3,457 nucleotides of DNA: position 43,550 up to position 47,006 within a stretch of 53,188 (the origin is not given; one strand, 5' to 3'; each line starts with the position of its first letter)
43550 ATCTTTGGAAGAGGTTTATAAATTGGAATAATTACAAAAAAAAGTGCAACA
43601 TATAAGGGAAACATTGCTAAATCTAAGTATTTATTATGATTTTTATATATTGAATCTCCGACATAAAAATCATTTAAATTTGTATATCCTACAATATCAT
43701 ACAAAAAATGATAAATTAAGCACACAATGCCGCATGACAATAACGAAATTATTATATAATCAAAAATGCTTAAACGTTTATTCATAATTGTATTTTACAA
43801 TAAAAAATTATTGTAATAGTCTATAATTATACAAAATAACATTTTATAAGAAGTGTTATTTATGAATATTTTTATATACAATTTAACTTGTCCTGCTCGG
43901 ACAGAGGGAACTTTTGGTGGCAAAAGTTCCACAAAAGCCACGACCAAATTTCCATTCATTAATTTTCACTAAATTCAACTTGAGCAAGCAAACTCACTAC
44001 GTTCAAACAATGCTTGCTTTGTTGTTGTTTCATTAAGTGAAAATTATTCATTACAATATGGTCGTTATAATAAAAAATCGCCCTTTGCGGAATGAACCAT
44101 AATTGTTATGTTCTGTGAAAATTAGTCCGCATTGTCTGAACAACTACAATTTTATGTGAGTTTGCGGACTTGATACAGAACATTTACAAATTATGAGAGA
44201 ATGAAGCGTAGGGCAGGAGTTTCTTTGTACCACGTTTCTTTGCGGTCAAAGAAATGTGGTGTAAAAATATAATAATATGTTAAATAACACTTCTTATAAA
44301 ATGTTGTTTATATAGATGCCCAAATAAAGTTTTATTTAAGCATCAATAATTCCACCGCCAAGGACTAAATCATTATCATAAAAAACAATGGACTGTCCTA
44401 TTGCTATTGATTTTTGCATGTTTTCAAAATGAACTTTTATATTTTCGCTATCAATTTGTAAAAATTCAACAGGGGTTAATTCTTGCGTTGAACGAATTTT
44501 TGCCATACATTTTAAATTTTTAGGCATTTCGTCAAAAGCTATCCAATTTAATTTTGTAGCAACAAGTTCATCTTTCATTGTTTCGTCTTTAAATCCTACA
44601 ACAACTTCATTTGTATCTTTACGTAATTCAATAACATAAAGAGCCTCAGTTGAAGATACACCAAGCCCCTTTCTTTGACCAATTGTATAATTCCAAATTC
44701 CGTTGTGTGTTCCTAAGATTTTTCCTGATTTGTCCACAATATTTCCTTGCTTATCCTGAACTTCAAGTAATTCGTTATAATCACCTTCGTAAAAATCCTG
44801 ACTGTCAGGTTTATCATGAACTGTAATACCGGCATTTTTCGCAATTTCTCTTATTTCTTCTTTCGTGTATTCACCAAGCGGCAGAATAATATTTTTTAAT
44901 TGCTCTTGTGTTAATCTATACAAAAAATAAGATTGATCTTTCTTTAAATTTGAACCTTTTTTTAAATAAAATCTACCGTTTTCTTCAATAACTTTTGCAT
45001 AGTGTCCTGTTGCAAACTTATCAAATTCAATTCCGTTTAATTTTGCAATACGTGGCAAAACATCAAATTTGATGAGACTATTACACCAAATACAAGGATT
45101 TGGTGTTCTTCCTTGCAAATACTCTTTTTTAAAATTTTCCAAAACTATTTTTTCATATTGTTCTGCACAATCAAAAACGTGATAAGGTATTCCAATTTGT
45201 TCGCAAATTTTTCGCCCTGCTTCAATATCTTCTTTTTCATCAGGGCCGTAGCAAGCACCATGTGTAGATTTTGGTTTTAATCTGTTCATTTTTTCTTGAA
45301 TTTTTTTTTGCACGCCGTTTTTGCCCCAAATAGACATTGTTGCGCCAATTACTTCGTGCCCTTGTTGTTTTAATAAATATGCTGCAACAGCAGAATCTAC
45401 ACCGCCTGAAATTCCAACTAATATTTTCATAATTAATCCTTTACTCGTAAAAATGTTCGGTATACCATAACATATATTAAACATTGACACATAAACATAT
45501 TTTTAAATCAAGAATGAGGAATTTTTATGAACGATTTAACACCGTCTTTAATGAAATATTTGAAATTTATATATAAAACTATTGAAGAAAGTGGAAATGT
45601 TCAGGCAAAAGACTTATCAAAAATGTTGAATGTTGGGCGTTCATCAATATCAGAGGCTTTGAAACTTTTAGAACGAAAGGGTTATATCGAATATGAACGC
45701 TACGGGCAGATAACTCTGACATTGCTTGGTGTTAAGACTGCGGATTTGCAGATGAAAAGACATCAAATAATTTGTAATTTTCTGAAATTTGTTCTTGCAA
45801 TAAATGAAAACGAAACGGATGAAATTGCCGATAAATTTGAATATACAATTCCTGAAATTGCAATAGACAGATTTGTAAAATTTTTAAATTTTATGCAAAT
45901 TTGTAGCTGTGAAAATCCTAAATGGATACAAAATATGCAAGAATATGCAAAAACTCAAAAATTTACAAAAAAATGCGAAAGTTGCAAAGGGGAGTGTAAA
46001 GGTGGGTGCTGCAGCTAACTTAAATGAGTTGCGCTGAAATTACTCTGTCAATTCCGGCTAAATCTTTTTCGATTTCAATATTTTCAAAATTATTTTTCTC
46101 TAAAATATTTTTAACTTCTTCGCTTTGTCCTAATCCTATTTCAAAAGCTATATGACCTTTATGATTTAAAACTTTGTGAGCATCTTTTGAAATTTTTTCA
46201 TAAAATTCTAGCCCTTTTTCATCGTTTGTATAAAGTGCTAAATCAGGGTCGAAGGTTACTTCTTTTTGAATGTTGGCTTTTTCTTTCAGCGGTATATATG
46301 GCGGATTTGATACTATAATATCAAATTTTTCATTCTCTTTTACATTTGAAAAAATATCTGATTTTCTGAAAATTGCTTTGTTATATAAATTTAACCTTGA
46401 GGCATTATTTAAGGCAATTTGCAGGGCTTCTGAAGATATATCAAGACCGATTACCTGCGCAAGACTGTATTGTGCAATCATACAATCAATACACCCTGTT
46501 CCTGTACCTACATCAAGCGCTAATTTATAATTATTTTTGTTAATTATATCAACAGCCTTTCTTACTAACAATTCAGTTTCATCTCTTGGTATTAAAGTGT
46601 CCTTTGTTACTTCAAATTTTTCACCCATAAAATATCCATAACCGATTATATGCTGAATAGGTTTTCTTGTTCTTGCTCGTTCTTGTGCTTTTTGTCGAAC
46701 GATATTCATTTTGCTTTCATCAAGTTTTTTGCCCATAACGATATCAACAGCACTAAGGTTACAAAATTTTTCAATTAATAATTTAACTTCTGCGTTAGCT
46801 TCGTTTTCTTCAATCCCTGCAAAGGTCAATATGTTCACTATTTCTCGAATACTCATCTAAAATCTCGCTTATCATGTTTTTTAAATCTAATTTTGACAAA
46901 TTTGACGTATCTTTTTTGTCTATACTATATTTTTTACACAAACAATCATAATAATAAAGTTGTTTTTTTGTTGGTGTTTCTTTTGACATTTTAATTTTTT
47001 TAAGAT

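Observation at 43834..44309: ORF-free, G+C-enriched ~470-bp island closed by a perfect 25-bp inverted repeat and packed with nested helices: candidate novel large structured RNA (alternative: MITE)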

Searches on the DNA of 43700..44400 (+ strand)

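Call 4: search_rna_families(source=window, start=43700, end=44400, threshold=evalue, max_evalue=10, show_alignments=3)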
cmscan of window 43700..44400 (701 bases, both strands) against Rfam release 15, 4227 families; matches with E-value up to 10: 10.
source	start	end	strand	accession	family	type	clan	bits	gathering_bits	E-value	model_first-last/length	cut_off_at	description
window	44220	44292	+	RF00396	SNORA13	Gene; snRNA; snoRNA; HACA-box;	CL00028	20.5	53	0.54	1-134/134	no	Small nucleolar RNA SNORA13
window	44215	44344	-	RF01470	rli38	Gene; sRNA;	-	19.7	49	4.1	1-150/150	no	Listeria sRNA rli38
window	44215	44275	+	RF03926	MIR1435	Gene; miRNA;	-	18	94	7.2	1-186/186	no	MIR1435 microRNA precursor family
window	44222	44266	+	RF04197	mir-9457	Gene; miRNA;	-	17.3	90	2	1-68/68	no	mir-9457 microRNA precursor family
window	44225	44266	+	RF04127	MIR8007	Gene; miRNA;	-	16.9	195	1.2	1-226/226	no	MIR8007 microRNA precursor family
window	44220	44269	+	RF04241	mir-5014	Gene; miRNA;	-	16.5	101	2.1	1-123/123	no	mir-5014 microRNA precursor family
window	44290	44343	+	RF01456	VrrA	Gene; antisense;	-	16.2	50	4.8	81-134/140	no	Vibrio regulatory RNA of OmpA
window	44211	44282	+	RF04111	MIR6274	Gene; miRNA;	-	16.1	80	6.6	1-107/107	no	MIR6274 microRNA precursor family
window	43999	44059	-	RF01160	sn2841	Gene; snRNA; snoRNA; CD-box;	-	14.9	45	6.1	1-72/72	no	Small nucleolar RNA sn2841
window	44229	44311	-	RF01822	RsaJ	Gene; sRNA;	-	12.5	100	2.3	1-287/287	no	RNA Staph. aureus A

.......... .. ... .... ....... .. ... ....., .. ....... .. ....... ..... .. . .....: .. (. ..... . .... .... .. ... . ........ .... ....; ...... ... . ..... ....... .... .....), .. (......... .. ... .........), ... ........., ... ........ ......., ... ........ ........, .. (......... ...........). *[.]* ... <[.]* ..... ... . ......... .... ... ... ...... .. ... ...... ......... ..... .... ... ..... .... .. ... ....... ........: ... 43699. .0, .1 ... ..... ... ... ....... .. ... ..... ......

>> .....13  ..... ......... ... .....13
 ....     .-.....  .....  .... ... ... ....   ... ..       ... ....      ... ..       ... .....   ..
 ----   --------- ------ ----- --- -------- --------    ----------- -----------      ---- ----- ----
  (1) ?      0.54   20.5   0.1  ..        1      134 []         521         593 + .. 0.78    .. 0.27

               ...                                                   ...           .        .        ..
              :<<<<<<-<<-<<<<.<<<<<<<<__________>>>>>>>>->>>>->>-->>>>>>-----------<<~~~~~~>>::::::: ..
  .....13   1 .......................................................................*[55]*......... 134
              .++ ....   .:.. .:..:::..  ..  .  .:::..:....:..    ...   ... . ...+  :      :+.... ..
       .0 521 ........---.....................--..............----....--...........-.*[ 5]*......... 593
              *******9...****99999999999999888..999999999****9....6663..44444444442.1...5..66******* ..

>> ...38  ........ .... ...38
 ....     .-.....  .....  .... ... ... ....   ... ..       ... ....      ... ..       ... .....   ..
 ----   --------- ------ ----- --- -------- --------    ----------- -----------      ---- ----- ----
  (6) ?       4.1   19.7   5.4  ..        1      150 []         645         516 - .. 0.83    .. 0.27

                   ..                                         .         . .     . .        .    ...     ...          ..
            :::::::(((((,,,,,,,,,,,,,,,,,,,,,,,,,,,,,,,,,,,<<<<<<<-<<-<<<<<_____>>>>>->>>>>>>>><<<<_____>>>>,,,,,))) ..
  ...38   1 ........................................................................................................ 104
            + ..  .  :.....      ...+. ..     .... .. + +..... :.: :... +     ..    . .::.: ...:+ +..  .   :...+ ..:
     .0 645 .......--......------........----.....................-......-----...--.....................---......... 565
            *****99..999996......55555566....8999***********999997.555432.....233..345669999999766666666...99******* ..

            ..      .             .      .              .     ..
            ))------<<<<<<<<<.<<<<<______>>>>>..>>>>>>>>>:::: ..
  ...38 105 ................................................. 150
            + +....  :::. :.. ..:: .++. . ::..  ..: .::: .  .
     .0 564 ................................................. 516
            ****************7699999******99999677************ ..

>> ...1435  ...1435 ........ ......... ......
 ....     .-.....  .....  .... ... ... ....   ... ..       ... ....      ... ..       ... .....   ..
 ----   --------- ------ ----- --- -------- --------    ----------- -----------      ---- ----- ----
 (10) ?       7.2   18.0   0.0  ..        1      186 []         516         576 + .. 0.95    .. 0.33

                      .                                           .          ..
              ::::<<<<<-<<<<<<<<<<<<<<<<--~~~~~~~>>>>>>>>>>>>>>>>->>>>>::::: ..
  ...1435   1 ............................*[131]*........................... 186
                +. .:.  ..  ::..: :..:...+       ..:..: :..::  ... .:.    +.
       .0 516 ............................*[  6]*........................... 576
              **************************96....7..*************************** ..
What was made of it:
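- On Known RNA families (Rfam 15): With permissive filters only chance-level matches appeared, the best at E = 0.54 (call 4).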

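Call 18: search_dna_similar(query=window:43834-44309:+, collection=phages, mode=distant, max_evalue=0.01)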
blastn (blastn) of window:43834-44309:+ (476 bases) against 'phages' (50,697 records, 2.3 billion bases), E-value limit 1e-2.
No match.

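Call 19: search_dna_similar(query=window:43834-44309:+, collection=plasmids, mode=distant, max_evalue=0.01)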
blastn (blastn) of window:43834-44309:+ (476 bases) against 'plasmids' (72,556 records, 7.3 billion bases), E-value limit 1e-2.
No match.

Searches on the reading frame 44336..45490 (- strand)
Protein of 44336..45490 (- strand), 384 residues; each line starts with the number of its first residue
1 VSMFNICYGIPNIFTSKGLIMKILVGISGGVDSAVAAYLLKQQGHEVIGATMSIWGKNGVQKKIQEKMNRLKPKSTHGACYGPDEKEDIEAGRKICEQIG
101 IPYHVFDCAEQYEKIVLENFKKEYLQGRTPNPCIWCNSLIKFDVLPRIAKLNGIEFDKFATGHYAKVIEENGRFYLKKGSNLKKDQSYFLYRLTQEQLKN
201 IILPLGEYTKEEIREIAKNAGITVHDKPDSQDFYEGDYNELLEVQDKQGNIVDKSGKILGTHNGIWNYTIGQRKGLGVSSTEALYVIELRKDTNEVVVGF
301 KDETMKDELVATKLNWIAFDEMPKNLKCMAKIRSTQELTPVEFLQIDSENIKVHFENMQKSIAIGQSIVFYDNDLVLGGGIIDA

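Call 12: find_encoding_contigs(protein=window:44336-45490:-, flank=3000, max_places=6)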
Protein window:44336-45490:- (384 aa): no gene with exactly this product is on record in the collection.

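Call 13: search_protein_families(library=pfam, proteins=[window:44336-45490:-])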
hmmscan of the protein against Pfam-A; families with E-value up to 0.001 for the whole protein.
window:44336-45490:- (384 aa): 7 families
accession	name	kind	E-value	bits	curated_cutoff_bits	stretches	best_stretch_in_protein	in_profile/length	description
PF03054.22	tRNA_Me_trans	-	1.1e-65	221.5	20.6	1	21-232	1-196/202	tRNA methyl transferase HUP domain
PF20258.4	tRNA_Me_trans_C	-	6.1e-20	71.8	20.6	1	307-382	2-77/77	Aminomethyltransferase beta-barrel domain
PF20259.3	tRNA_Me_trans_M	-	1.5e-19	69.7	27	1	244-299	8-65/66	tRNA methyl transferase PRC-barrel domain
PF02540.23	NAD_synthase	-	2.6e-06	27.2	21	1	21-121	19-93/242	NAD synthase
PF02568.20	ThiI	-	3.5e-06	27.2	20.5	1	22-71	5-56/197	Thiamine biosynthesis protein (ThiI)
PF01171.26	ATP_bind_3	-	3.7e-06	27.2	27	0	140-227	83-167/182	PP-loop family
PF06508.19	QueC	-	1.4e-05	25.2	22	0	22-53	1-32/210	Queuosine biosynthesis protein QueC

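Call 16: find_encoding_contigs(protein=window:44336-45430:-, flank=4000, max_places=8)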
Protein window:44336-45430:- (364 aa): 2 contigs read that carry it; 2 places shown.
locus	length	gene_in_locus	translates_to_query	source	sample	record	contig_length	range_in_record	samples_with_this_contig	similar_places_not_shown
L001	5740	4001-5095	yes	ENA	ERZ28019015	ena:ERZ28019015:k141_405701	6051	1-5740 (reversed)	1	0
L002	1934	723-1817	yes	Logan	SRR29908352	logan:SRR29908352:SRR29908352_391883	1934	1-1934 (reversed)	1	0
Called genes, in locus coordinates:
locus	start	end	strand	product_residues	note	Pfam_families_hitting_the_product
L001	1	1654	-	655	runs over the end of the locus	?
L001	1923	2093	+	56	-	-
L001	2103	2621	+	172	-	-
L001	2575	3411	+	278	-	PF03602:Cons_hypoth95 (weak), PF05175:MTS, PF05971:Methyltransf_10 (weak), PF06325:PrmA, PF01170:UPF0020 (weak), PF13649:Methyltransf_25, PF13847:Methyltransf_31, PF08241:Methyltransf_11, +4 more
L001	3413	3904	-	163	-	PF01325:Fe_dep_repress, PF01047:MarR (weak), PF01978:TrmB (weak), PF12802:MarR_2 (weak), PF02742:Fe_dep_repr_C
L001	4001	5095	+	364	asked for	PF01171:ATP_bind_3 (faint), PF02540:NAD_synthase (faint), PF02568:ThiI (faint), PF03054:tRNA_Me_trans, PF06508:QueC (faint), PF20259:tRNA_Me_trans_M, PF20258:tRNA_Me_trans_C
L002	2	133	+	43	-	?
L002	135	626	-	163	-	PF01325:Fe_dep_repress, PF01047:MarR (weak), PF01978:TrmB (weak), PF12802:MarR_2 (weak), PF02742:Fe_dep_repr_C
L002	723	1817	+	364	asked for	PF01171:ATP_bind_3 (faint), PF02540:NAD_synthase (faint), PF02568:ThiI (faint), PF03054:tRNA_Me_trans, PF06508:QueC (faint), PF20259:tRNA_Me_trans_M, PF20258:tRNA_Me_trans_C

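Call 23: find_related_loci(query=window:44336-45430:-, collection=genome_contigs, flank=10000)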
Query window:44336-45430:- (364 aa) in genome_contigs; peptide patterns used: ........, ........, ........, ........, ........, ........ (x = any residue, [..] = any of these).
193 stretches matched a pattern; 142 encode a relative of the query (tblastn E <= 1e-3); the best 80 are kept; 80 distinct loci.
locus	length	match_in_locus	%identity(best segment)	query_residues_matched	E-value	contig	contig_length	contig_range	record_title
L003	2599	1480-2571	93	1-364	0e+0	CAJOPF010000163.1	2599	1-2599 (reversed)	Candidatus Gastranaerophilales bacterium isolate Rumen_Coassembly_mag_2011 genome assembly, contig: k87_36903739, whole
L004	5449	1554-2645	90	1-364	0e+0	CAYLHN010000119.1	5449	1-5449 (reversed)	MAG TPA_asm: uncultured Muribaculaceae bacterium isolate SRP278969_co1_99 genome assembly, contig: NODE_24418_length_544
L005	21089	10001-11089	90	1-363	0e+0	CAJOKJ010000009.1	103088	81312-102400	Candidatus Gastranaerophilales bacterium isolate Reindeer_1_mag_119 genome assembly, contig: scaffold_727, whole genome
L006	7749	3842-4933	91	1-364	0e+0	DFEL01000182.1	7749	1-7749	MAG TPA_asm: Cyanobacteria bacterium UBA3803 UBA3803_contig_363813, whole genome shotgun sequence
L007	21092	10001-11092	76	1-363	0e+0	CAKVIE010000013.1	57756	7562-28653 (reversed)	MAG: uncultured Candidatus Melainabacteria bacterium isolate REFINED_METABAT215_TOP10_CONTIGS_1500_ASSEMBLY_K77_MERGED__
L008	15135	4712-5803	76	1-363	0e+0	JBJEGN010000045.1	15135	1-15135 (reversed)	MAG: Candidatus Gastranaerophilaceae bacterium isolate LOHA11_bin.028 NODE_1935_length_15135_cov_7.628846, whole genome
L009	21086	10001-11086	74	1-363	0e+0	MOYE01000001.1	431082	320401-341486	MAG: Candidatus Gastranaerophilus phascolarctosicola isolate Zag_221 Contig_10955, whole genome shotgun sequence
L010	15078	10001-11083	75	1-363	0e+0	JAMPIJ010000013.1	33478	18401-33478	MAG: Fusobacterium sp. isolate NALB_7963_5 Scaffold_#13__SCF_013__33478_bp, whole genome shotgun sequence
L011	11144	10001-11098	74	1-364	0e+0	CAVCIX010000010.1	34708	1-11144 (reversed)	Anaerovoracaceae bacterium isolate H07603-L1_cleanbin_000036 genome assembly, contig: Spades_H07603-L1_contig_734, whole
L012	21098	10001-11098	75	1-364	0e+0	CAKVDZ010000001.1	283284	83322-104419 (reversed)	MAG: uncultured Candidatus Melainabacteria bacterium isolate REFINED_METABAT215_TOP10_CONTIGS_1500_ASSEMBLY_K77_MERGED__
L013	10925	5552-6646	74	1-363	0e+0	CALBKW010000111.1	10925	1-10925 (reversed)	MAG TPA_asm: uncultured Candidatus Melainabacteria bacterium isolate SRR1747045_bin.6_CONCOCT_v1.1_MAG genome assembly,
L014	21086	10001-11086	74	1-364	0e+0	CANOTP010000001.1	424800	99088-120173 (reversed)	MAG TPA_asm: uncultured Candidatus Melainabacteria bacterium isolate SRR15604592_bin.43_metawrap_v1.3_MAG genome assembl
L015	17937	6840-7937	73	1-364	0e+0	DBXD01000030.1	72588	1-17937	MAG TPA_asm: Cyanobacteria bacterium UBA1221 UBA1221_contig_69204, whole genome shotgun sequence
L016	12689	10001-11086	73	1-363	0e+0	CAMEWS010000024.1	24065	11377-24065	MAG: uncultured Clostridia bacterium isolate SRR11489792_bin.93_metaWRAP_v1.3_MAG genome assembly, contig: ERZ11466811.2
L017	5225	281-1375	73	1-363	0e+0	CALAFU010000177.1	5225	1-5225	MAG TPA_asm: uncultured Candidatus Melainabacteria bacterium isolate SRR1747054_bin.71_CONCOCT_v1.1_MAG genome assembly,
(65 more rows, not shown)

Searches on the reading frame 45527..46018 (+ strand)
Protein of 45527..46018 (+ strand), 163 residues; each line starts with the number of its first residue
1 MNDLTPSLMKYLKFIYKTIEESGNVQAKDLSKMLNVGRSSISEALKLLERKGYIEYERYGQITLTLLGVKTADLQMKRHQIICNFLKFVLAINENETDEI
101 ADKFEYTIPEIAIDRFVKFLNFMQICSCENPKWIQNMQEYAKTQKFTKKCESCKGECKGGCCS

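Call 13: search_protein_families(library=pfam, proteins=[window:45527-46018:+])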
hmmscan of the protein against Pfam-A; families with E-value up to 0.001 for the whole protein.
window:45527-46018:+ (163 aa): 12 families
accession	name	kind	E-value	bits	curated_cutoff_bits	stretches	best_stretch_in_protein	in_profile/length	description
PF01325.25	Fe_dep_repress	-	3.3e-14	53.3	26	1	3-60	1-58/60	Iron dependent repressor, N-terminal DNA binding domain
PF02742.21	Fe_dep_repr_C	-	9e-11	42.1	27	1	68-133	4-69/70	Iron dependent repressor, metal binding and dimerisation domain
PF01978.25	TrmB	-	8.9e-07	29.1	25.6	1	15-58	13-56/68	Sugar-specific transcriptional regulator TrmB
PF01047.28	MarR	-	3.6e-06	27.2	24.6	1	18-55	11-48/59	MarR family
PF12802.13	MarR_2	-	4.6e-06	27.1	27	1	19-58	14-54/61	MarR family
PF13545.12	HTH_Crp_2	-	2.1e-05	24.9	27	1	27-64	25-61/70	Crp-like helix-turn-helix domain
PF13463.12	HTH_27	-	2.5e-05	24.9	22.2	1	18-58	11-52/68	Winged helix DNA-binding domain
PF13412.12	HTH_24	-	5.8e-05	23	21.9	1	15-55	8-48/48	Winged helix-turn-helix DNA-binding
PF08279.18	HTH_11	-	6.2e-05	23.2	25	1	15-55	5-47/55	HTH domain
PF00392.27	GntR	-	0.00031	20.8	27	1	28-57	28-57/64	Bacterial regulatory proteins, gntR family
PF13730.12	HTH_36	-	0.00033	20.9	25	0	27-54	28-55/55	Helix-turn-helix domain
PF01726.22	LexA_DNA_bind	-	0.00064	19.9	23.7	0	1-56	1-58/65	LexA DNA binding domain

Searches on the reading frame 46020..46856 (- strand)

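Call 13: search_protein_families(library=pfam, proteins=[window:46020-46856:-])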
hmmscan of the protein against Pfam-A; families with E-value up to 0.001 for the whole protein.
window:46020-46856:- (278 aa): 16 families
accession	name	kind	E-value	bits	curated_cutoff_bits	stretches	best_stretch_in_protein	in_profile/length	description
PF13847.12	Methyltransf_31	-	1.1e-13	51.6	27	1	113-253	7-124/145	Methyltransferase domain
PF05175.20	MTS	-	1.7e-13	51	23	1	104-189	26-110/170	Methyltransferase small domain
PF13649.12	Methyltransf_25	-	5.8e-10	40.2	27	1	114-191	2-80/97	Methyltransferase domain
PF01170.24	UPF0020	-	1.1e-08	35.5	22.3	1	131-187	75-131/197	RMKL-like, methyltransferase domain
PF08241.18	Methyltransf_11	-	3.4e-08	34.4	21.2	1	114-184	1-67/95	Methyltransferase domain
PF06325.19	PrmA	-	9.9e-08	32.2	22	1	101-184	154-233/296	Ribosomal protein L11 methyltransferase (PrmA)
PF07669.17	Eco57I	-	3.5e-07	30.9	25.3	1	149-238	43-132/171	Eco57I restriction-modification methylase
PF08242.18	Methyltransf_12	-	9.2e-07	30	30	1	114-184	1-72/98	Methyltransferase domain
PF05971.18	Methyltransf_10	-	5.2e-06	26.5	23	1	107-195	100-195/299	RNA methyltransferase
PF03602.21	Cons_hypoth95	-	5.7e-06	26.5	24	1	111-222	43-162/182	Conserved hypothetical protein 95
PF13489.12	Methyltransf_23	-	7.1e-06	26.3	27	1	114-184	27-88/164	Methyltransferase domain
PF17827.6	PrmC_N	-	7.7e-06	26.8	23.4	1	4-72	4-71/71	PrmC N-terminal domain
PF12847.13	Methyltransf_18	-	2.8e-05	24.6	27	1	102-182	9-87/151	Methyltransferase domain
PF04816.18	TrmK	-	0.00018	21.5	27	0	114-182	2-71/205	tRNA (adenine(22)-N(1))-methyltransferase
PF02384.22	N6_Mtase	-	0.00075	19.3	20.4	0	132-224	77-171/311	N-6 DNA Methylase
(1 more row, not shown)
